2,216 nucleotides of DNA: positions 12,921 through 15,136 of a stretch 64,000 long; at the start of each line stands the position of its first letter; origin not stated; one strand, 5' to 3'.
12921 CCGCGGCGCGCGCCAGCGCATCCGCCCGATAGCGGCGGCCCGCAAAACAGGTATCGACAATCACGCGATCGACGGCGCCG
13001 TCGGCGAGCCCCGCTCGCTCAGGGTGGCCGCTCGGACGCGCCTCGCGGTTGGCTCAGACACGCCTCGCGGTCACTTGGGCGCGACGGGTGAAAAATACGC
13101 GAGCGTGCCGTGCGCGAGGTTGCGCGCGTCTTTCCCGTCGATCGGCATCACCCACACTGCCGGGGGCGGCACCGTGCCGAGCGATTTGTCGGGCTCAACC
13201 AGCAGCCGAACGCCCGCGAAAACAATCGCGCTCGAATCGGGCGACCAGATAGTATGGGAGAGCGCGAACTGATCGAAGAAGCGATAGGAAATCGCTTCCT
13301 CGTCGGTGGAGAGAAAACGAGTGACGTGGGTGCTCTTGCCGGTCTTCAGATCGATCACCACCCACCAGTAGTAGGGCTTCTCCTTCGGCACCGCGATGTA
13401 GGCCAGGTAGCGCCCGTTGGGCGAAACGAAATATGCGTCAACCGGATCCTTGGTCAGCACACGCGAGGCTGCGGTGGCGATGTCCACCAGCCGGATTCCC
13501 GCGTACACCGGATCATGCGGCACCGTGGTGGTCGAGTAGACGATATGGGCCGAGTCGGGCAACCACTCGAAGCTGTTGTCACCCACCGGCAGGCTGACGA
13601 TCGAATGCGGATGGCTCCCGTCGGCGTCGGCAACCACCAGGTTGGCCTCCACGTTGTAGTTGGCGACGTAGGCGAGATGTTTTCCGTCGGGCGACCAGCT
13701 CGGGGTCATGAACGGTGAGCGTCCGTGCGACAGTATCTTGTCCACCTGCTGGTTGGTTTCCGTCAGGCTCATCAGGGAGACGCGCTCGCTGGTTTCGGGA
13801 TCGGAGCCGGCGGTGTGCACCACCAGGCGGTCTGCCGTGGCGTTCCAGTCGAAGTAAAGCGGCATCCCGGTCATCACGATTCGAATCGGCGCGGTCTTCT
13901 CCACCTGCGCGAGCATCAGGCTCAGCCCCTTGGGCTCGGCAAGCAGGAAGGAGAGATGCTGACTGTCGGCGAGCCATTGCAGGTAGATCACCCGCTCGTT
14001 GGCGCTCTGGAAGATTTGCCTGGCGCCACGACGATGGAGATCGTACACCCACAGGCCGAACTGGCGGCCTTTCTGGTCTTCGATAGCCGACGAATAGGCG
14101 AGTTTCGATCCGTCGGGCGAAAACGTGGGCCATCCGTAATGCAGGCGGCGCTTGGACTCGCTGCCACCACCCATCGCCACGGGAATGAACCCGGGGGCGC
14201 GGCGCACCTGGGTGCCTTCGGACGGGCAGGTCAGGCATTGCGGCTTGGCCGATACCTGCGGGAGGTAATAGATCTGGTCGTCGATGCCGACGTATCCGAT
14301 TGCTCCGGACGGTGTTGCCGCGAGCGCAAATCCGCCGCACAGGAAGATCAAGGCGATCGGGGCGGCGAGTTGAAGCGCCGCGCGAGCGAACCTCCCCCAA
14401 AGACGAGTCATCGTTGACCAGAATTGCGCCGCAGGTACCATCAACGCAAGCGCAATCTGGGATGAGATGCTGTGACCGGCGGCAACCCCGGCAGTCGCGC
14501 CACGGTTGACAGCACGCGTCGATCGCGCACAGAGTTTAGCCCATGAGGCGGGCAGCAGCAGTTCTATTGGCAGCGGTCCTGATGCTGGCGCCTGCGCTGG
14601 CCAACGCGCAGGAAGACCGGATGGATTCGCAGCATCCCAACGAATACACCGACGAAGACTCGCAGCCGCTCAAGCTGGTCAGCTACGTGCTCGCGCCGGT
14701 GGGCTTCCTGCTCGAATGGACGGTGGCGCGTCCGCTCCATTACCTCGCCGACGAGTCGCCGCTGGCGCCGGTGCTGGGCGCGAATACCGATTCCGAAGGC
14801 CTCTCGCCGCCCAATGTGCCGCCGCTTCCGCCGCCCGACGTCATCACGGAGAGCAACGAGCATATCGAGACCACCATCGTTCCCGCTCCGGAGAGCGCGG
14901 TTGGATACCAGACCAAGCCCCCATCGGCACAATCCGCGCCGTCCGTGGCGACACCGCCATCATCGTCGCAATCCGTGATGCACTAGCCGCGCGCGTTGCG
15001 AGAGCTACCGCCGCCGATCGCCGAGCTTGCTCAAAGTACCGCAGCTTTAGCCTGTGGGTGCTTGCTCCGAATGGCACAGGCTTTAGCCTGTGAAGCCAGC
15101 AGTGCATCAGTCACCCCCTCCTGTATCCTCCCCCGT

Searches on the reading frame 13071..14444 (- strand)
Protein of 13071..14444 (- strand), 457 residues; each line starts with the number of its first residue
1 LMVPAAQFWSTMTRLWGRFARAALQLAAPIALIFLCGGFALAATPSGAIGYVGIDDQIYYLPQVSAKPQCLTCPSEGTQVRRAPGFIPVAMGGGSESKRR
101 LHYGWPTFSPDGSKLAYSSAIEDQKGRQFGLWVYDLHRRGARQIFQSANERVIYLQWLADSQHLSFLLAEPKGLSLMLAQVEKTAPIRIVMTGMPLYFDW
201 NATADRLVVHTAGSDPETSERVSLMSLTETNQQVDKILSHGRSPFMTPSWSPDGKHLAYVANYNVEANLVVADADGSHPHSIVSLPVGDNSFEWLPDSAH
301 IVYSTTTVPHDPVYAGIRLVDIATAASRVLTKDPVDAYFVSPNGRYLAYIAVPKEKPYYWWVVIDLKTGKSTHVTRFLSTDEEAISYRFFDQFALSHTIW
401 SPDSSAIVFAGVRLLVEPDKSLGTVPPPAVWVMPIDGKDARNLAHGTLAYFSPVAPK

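Call 21: find_related_loci(query=window:13071-14444:-, collection=genome_contigs, flank=10000)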
Query window:13071-14444:- (457 aa) in genome_contigs; peptide patterns used: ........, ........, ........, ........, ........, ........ (x = any residue, [..] = any of these).
33 stretches matched a pattern; 2 encode a relative of the query (tblastn E <= 1e-3); 2 distinct loci.
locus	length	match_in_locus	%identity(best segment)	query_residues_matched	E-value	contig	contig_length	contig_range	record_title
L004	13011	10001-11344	62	11-457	0e+0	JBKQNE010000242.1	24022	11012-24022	MAG: Candidatus Binataceae bacterium isolate LASAr3G3H3I__bin_44 LASAr3G3H3I_000000286205, whole genome shotgun sequence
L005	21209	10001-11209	62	51-453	1e-177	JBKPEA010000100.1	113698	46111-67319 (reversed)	MAG: Thermodesulfobacteriota bacterium isolate GB_EKS_MAG_00010 GB_EKS_000000973747, whole genome shotgun sequence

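Call 88: search_protein_families(library=pfam, proteins=[window:13071-14444:-], max_evalue=0.001)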
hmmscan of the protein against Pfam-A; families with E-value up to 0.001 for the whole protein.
window:13071-14444:- (457 aa): 3 families
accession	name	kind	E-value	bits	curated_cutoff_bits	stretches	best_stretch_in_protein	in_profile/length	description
PF07676.18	PD40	-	6.1e-17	61.5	20.9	2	103-120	11-28/38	WD40-like Beta Propeller Repeat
PF00930.27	DPPIV_N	-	5.2e-06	25.9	22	0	232-265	33-65/354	Dipeptidyl peptidase IV (DPP IV) N-terminal region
PF25174.1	Beta-prop_THOC3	-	0.00072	19.1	305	0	230-307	78-150/272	THOC3 beta-propeller domain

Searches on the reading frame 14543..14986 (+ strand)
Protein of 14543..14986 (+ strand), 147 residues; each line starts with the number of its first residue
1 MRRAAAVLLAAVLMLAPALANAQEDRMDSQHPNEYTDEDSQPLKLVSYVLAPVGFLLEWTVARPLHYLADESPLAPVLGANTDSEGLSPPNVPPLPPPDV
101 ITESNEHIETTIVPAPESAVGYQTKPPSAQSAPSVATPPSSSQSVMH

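Call 3: search_protein_families(library=pfam, proteins=[window:14543-14986:+], max_evalue=0.1)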
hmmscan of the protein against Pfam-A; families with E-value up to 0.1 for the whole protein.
window:14543-14986:+ (147 aa): 0 families

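Call 6: search_protein_families(library=ncbifam, proteins=[window:14543-14986:+], max_evalue=0.1)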
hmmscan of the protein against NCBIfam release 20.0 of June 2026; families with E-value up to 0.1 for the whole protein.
window:14543-14986:+ (147 aa): 0 families

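Call 30: list_cluster_members(proteins=[window:16877-17377:-, window:17529-18077:-, window:17529-18068:-, window:19156-19920:-, P0001, window:14543-14986:+, window:19911-20648:-, window:18138-18836:-])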
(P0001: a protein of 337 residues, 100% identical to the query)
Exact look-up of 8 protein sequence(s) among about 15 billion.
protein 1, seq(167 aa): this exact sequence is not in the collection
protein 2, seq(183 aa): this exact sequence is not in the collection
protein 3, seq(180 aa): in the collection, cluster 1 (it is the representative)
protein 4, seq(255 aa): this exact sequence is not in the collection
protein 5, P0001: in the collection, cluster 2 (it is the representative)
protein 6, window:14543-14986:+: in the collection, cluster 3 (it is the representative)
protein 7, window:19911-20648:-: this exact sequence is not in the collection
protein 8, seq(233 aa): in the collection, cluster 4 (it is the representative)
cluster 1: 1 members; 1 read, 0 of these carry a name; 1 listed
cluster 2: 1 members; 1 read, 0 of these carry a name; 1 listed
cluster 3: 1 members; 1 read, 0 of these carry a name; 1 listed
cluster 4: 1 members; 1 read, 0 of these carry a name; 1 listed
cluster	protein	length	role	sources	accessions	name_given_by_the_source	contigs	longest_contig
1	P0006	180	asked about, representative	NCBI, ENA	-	-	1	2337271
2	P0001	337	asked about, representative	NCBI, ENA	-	-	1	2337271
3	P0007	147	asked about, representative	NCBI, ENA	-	-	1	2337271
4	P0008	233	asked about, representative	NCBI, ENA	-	-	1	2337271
